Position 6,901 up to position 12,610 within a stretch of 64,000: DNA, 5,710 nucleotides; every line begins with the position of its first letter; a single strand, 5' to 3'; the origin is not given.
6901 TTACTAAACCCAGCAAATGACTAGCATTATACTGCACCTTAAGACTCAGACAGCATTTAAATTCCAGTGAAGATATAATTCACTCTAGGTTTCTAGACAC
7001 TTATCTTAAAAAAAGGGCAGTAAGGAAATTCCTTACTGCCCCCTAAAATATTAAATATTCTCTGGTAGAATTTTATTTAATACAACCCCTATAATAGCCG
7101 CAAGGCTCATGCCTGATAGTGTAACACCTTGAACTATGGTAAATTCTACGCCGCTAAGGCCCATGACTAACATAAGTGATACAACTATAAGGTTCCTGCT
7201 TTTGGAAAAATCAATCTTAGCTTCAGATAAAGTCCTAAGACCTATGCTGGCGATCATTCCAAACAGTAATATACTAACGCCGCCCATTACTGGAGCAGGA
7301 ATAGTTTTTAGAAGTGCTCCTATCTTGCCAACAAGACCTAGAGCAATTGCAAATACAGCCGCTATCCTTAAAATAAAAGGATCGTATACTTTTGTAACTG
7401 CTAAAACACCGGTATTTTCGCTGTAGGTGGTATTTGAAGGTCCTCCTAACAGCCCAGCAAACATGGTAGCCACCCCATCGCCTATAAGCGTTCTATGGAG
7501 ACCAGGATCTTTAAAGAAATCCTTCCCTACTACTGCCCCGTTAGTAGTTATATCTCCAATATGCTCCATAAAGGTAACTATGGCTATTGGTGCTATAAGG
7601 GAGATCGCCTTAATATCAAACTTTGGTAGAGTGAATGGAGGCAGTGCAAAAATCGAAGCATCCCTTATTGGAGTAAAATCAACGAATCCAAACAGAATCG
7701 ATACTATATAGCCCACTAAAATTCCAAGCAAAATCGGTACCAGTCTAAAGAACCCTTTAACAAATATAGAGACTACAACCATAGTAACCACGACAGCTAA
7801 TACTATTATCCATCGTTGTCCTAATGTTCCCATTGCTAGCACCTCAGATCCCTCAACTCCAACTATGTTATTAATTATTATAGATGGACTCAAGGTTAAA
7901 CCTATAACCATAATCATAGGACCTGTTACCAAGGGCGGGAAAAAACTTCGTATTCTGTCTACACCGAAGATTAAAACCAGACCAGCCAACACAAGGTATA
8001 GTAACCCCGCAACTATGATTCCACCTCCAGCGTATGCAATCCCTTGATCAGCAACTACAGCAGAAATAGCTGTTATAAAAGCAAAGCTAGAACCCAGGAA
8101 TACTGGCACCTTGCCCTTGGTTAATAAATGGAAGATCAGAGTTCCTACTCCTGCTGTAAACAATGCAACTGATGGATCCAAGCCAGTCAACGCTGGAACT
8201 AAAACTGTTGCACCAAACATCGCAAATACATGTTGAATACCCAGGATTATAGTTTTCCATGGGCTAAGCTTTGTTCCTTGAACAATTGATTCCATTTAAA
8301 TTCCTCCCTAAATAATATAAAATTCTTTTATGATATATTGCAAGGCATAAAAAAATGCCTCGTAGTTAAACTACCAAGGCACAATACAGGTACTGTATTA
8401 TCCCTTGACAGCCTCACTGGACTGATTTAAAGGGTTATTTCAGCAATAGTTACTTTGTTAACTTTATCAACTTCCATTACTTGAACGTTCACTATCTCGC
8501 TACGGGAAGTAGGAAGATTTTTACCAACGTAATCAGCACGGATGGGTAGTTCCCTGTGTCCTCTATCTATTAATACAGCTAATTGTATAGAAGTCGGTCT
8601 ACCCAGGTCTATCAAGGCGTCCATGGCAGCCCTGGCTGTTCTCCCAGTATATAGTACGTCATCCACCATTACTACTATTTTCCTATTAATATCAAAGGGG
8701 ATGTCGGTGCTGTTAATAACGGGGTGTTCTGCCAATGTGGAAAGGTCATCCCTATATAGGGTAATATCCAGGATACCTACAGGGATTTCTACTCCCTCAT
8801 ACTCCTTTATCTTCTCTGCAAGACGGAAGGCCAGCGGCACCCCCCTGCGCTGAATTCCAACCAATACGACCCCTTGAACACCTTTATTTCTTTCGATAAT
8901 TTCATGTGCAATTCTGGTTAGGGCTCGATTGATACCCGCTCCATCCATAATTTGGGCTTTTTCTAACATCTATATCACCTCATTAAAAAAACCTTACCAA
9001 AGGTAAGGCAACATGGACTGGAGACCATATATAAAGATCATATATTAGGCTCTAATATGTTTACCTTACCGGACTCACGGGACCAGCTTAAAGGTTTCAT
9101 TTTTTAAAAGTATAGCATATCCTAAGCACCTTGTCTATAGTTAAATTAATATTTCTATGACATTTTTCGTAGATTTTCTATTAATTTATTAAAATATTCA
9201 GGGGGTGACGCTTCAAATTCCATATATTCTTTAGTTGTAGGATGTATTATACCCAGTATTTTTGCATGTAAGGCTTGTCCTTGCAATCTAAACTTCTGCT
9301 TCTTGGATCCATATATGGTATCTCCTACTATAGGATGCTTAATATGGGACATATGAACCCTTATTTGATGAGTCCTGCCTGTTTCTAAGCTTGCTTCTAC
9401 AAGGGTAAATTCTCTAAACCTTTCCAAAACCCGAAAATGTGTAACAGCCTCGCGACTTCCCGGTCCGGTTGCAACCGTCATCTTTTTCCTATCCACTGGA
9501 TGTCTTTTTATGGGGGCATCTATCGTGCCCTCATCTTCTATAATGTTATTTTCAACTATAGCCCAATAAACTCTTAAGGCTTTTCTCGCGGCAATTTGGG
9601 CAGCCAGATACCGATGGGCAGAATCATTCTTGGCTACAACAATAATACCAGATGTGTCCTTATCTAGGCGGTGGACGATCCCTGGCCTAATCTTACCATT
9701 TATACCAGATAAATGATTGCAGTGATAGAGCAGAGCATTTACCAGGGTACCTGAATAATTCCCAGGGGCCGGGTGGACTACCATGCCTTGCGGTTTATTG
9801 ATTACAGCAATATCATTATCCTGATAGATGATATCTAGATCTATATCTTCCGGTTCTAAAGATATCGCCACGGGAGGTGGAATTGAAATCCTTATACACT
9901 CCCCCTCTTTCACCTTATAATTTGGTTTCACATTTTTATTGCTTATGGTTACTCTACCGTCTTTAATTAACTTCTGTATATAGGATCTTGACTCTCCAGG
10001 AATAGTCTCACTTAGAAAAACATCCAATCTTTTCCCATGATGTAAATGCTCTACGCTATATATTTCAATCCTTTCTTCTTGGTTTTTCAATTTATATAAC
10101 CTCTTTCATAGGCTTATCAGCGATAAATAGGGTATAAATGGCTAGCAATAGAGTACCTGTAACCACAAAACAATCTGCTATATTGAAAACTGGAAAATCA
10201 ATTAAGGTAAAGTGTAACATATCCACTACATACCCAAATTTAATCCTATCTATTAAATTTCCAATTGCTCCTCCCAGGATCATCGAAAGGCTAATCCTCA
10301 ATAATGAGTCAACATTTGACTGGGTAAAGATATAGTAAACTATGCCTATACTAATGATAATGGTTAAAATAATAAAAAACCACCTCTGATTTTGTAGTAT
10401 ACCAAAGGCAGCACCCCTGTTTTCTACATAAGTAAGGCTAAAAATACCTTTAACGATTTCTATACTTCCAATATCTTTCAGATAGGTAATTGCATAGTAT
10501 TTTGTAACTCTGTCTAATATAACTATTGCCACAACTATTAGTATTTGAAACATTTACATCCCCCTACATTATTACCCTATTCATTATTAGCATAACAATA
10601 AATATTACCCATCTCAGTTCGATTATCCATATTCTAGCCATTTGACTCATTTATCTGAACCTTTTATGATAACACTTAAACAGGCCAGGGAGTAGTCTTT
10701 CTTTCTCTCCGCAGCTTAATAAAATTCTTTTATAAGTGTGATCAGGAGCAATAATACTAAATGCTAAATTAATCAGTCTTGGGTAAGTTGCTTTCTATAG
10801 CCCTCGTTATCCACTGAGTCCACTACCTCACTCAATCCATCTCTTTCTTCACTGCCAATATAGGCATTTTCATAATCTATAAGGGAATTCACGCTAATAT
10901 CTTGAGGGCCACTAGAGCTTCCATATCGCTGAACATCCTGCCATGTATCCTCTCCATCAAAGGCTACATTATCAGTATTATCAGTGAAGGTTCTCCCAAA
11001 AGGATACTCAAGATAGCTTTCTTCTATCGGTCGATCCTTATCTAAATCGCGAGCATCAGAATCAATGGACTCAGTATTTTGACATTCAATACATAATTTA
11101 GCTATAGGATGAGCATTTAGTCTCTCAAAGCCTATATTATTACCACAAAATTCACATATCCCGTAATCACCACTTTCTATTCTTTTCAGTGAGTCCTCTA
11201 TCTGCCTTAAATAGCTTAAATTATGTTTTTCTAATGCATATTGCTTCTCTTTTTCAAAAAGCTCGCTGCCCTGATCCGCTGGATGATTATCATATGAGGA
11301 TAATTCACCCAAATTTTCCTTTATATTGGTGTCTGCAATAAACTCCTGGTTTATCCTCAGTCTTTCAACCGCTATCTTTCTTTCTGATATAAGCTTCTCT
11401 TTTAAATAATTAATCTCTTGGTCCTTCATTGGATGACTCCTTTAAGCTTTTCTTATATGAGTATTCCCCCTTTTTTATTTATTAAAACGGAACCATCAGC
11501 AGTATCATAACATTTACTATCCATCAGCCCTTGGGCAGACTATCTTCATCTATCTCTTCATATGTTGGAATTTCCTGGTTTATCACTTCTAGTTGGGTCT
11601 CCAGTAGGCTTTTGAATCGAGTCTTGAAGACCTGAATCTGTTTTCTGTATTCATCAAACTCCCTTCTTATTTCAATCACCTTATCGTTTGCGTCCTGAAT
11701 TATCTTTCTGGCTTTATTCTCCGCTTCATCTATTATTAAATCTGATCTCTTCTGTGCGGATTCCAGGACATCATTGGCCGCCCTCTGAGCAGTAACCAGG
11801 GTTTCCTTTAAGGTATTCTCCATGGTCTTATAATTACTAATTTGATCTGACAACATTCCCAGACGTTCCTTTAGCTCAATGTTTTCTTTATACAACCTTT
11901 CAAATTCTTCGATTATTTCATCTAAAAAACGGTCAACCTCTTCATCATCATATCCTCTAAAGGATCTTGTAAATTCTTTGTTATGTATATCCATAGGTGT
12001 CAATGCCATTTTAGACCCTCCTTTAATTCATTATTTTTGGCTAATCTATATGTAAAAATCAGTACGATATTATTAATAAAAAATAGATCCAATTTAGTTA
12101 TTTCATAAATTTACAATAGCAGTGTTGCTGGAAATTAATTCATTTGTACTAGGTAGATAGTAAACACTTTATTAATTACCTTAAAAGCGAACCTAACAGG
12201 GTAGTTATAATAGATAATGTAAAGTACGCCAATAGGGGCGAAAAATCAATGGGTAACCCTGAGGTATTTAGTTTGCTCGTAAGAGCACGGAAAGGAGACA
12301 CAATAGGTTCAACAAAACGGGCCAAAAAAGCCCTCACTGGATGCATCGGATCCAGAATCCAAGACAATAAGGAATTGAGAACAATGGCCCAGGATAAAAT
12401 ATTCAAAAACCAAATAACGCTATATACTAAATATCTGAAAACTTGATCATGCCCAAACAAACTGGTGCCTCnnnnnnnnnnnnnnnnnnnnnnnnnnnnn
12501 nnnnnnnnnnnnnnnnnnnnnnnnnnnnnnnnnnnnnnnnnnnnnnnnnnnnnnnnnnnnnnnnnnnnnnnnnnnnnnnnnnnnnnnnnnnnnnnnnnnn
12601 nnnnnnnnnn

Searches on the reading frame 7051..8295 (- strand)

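Call 53: search_protein_families(library=pfam, proteins=[window:7051-8295:-], max_evalue=0.000001)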
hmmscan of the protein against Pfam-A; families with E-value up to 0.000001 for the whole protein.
window:7051-8295:- (414 aa): 1 family
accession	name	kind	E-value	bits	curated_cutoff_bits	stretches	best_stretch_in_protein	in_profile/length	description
PF00860.26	Xan_ur_permease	-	2e-98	330.1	27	1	14-383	2-384/389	Permease family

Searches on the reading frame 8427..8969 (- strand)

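Call 53: search_protein_families(library=pfam, proteins=[window:8427-8969:-], max_evalue=0.000001)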
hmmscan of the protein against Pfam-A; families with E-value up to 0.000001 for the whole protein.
window:8427-8969:- (180 aa): 1 family
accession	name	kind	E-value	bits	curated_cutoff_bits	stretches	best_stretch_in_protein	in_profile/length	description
PF00156.33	Pribosyltran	-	1.7e-23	83.1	26.3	1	6-166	4-154/158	Phosphoribosyl transferase domain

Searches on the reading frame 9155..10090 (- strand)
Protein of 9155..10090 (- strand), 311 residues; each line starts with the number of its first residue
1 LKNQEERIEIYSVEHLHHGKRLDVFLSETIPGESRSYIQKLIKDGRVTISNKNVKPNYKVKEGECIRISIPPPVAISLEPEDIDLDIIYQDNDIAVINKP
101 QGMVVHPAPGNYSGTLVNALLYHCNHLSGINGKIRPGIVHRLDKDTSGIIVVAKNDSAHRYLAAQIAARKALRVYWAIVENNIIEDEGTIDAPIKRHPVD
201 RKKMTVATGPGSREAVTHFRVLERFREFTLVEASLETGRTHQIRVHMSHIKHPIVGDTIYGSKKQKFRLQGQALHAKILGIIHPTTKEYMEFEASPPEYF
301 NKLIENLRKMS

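Call 53: search_protein_families(library=pfam, proteins=[window:9155-10090:-], max_evalue=0.000001)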
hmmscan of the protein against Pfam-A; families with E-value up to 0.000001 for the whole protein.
window:9155-10090:- (311 aa): 2 families
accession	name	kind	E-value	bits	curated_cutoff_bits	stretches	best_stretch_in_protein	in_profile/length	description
PF00849.27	PseudoU_synth_2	-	1.1e-36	126.7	26.8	1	94-249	2-152/152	RNA pseudouridylate synthase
PF01479.30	S4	-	4.3e-11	42.8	22.8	1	21-64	2-46/48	S4 domain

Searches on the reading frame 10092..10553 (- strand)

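Call 53: search_protein_families(library=pfam, proteins=[window:10092-10553:-], max_evalue=0.000001)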
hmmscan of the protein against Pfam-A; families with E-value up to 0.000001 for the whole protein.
window:10092-10553:- (153 aa): 1 family
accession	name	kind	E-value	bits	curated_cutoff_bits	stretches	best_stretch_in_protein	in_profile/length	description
PF01252.23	Peptidase_A8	-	6.7e-44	150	25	1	6-143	1-142/142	Signal peptidase (SPase) II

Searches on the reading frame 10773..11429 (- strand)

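Call 53: search_protein_families(library=pfam, proteins=[window:10773-11429:-], max_evalue=0.000001)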
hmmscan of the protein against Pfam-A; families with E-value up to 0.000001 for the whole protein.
window:10773-11429:- (218 aa): 1 family
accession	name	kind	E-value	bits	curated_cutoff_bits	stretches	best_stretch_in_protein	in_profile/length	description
PF01258.23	zf-dskA_traR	-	1.1e-09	38.6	24.9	1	87-119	1-33/36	Prokaryotic dksA/traR C4-type zinc finger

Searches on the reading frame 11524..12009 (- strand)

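Call 94: search_protein_families(library=pfam, proteins=[window:11524-12009:-], max_evalue=0.00001)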
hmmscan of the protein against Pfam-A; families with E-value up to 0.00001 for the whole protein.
window:11524-12009:- (161 aa): 1 family
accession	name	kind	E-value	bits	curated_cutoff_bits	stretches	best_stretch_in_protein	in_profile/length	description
PF05103.18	DivIVA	-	1.8e-47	161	28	1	3-133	1-131/131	DivIVA protein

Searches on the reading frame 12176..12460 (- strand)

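Call 94: search_protein_families(library=pfam, proteins=[window:12176-12460:-], max_evalue=0.00001)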
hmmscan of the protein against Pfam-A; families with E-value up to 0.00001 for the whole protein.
window:12176-12460:- (94 aa): 1 family
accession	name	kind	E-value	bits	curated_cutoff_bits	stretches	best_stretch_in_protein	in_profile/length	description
PF02325.22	YGGT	-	6.7e-14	52.5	27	1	17-89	2-70/70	YGGT family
